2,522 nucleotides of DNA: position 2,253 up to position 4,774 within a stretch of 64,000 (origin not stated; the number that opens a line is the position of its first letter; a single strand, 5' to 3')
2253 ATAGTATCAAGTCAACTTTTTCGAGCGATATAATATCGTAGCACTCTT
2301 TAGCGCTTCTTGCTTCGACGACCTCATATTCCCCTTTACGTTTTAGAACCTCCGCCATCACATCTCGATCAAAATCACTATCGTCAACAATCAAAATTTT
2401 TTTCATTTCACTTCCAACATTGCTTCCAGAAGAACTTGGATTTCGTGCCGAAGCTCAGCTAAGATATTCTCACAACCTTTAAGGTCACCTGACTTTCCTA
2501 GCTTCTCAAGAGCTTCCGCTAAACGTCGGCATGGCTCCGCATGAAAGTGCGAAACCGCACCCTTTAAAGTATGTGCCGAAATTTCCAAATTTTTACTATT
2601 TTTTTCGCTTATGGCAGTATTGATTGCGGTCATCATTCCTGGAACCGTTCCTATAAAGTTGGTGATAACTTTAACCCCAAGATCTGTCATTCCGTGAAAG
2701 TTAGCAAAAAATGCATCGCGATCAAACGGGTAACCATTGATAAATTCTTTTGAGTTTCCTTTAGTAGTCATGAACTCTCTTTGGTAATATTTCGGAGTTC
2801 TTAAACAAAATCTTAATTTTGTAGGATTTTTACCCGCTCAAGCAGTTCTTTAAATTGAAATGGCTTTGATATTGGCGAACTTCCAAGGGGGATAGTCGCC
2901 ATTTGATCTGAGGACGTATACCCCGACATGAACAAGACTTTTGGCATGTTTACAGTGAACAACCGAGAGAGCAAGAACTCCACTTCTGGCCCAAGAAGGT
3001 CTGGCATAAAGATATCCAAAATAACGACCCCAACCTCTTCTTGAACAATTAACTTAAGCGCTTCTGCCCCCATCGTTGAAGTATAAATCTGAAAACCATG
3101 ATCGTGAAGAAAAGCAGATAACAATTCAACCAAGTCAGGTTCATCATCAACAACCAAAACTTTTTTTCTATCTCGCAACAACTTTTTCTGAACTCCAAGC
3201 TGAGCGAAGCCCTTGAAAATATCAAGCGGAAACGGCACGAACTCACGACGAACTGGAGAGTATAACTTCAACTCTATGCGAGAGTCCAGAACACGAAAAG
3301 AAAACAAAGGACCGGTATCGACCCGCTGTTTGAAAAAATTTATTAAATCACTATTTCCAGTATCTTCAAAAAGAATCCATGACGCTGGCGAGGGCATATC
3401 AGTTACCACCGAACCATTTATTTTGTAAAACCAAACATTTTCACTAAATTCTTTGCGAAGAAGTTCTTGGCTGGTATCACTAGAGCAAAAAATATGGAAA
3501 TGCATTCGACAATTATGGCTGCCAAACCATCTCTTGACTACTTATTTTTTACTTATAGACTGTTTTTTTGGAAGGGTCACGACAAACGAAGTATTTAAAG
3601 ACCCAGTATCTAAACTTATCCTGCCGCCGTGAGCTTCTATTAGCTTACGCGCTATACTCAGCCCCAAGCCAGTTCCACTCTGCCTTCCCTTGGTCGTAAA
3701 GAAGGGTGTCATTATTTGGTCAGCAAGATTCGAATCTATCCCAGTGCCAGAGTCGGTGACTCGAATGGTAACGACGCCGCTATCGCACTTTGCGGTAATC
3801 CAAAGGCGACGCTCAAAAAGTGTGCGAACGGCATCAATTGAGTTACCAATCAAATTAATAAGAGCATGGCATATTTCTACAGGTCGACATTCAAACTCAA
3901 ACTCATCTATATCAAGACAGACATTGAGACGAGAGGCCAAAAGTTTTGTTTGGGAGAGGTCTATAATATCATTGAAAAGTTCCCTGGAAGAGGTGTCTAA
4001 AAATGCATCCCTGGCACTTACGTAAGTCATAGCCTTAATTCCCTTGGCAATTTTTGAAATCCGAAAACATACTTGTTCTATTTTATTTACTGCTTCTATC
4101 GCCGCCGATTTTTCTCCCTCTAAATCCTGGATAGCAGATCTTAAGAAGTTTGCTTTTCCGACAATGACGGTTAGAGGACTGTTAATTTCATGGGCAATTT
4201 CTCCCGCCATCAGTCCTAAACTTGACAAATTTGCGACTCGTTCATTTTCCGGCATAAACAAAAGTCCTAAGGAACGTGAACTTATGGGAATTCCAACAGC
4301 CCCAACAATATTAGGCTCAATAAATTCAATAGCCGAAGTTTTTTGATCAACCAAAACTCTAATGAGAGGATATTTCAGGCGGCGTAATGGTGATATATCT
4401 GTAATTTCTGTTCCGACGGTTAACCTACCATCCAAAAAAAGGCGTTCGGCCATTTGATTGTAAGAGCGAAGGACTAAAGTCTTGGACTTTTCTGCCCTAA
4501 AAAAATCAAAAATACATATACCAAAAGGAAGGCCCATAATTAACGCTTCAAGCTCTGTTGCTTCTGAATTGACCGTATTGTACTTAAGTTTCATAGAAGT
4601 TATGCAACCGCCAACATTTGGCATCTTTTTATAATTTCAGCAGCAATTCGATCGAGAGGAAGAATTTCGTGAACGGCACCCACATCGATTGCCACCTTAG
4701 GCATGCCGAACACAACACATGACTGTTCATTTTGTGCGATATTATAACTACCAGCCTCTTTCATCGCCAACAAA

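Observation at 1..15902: Co-directional chemosensory supercluster with one receptor, two CheA kinases, a third P1 domain and an appended phosphorelay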

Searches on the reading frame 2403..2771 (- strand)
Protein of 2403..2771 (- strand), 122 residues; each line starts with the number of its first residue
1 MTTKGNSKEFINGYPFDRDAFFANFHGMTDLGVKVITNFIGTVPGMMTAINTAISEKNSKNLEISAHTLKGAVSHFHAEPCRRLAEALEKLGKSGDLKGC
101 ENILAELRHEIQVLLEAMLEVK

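Call 5: search_protein_families(library=pfam, proteins=[window:2403-2771:-], max_evalue=0.01)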
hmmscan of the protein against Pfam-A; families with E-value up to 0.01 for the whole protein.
window:2403-2771:- (122 aa): 1 family
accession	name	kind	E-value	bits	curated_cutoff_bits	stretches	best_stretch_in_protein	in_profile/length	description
PF01627.28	Hpt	-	1.9e-12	47.7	24.6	1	35-116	2-83/84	Hpt domain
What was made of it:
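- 2403..2771 (-): Stand-alone Hpt phosphotransfer protein (His67). Hpt E 2e-12 (call 5).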

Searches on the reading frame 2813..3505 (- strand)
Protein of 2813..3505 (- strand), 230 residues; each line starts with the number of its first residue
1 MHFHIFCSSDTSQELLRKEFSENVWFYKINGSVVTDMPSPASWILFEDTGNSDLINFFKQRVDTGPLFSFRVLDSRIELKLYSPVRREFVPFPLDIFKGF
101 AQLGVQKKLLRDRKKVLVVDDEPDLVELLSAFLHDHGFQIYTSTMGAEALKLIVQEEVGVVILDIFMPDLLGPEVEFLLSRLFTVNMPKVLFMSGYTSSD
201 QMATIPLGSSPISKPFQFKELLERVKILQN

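Call 5: search_protein_families(library=pfam, proteins=[window:2813-3505:-], max_evalue=0.01)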
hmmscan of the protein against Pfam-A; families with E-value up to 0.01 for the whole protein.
window:2813-3505:- (230 aa): 1 family
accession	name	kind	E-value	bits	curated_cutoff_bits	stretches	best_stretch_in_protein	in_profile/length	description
PF00072.30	Response_reg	-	1.3e-15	58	30.2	1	116-226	1-111/111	Response regulator receiver domain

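Call 80: predict_structure(protein=window:2813-3505:-)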
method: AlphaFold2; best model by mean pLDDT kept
length: 230 residues; sequences in the alignment: 1
mean_pLDDT: 60.8   pTM: 0.55
mean pLDDT of the five models: 60.8, 49.1, 39.4, 35.7, 30.5
residues with pLDDT >= 90: 2; 70-90: 64; 50-70: 106; < 50: 58
segments of 3 or more residues with pLDDT < 50: 105-109, 165-170, 185-230
pLDDT, mean of each block of 10 residues (from residue 1): 78 78 71 60 80 82 75 82 80 68 52 62 64 64 64 58 47 54 48 38 30 32 33
secondary structure, 60 per line:
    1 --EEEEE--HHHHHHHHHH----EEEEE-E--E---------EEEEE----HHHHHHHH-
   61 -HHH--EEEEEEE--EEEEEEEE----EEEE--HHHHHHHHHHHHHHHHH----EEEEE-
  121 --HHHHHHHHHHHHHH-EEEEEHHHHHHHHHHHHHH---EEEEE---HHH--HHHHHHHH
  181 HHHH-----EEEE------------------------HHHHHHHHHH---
elements in order: E3-7 H10-19 E24-28 E43-47 H52-59 E67-73 E76-83 E88-91 H94-110 E115-119 H123-136 E138-142 H143-156 E160-164 H173-184 E190-193 H218-227
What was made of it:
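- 2813..3505 (-): Receiver protein (D164) with a 115-aa N-terminal alpha/beta domain of unknown family. The single-sequence model has low confidence (call 80).
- Tried and rejected: The single-sequence AlphaFold model of x-REC has mean pLDDT 61 (call 80).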

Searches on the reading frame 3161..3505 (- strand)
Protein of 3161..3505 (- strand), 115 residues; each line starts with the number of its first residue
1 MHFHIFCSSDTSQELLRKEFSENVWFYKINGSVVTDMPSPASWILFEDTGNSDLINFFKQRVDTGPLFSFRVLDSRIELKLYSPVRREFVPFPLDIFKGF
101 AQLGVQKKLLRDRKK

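Call 63: search_protein_families(library=pfam, proteins=[window:3161-3505:-], max_evalue=10)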
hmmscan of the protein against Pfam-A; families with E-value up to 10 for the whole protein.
seq(115 aa): 0 families
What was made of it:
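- Tried and rejected: Neither has a Pfam match (call 63).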

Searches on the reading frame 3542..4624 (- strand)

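Call 5: search_protein_families(library=pfam, proteins=[window:3542-4624:-], max_evalue=0.01)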
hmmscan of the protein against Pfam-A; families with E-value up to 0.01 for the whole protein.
window:3542-4624:- (360 aa): 3 families
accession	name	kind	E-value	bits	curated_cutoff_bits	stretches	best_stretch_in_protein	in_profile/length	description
PF02518.31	HATPase_c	-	5.6e-22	78.7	26.4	1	249-354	4-110/111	Histidine kinase-, DNA gyrase B-, and HSP90-like ATPase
PF14501.12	HATPase_c_5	-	7.4e-07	29.5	22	1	248-342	3-92/102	GHKL domain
PF00512.31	HisKA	-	0.00016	22.1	26.9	1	137-178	3-42/66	His Kinase A (phospho-acceptor) domain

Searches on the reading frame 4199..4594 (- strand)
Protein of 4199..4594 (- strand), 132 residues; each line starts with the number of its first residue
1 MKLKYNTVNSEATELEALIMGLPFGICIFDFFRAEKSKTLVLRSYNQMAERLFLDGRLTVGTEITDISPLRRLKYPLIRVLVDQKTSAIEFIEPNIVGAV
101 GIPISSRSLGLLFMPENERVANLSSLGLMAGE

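Call 63: search_protein_families(library=pfam, proteins=[window:4199-4594:-], max_evalue=10)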
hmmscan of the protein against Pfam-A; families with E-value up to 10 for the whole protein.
seq(132 aa): 1 family
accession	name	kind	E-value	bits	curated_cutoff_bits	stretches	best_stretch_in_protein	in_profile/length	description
PF22042.2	EF-G_D2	-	0.26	11.9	27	1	51-100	21-68/84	Elongation factor G domain 2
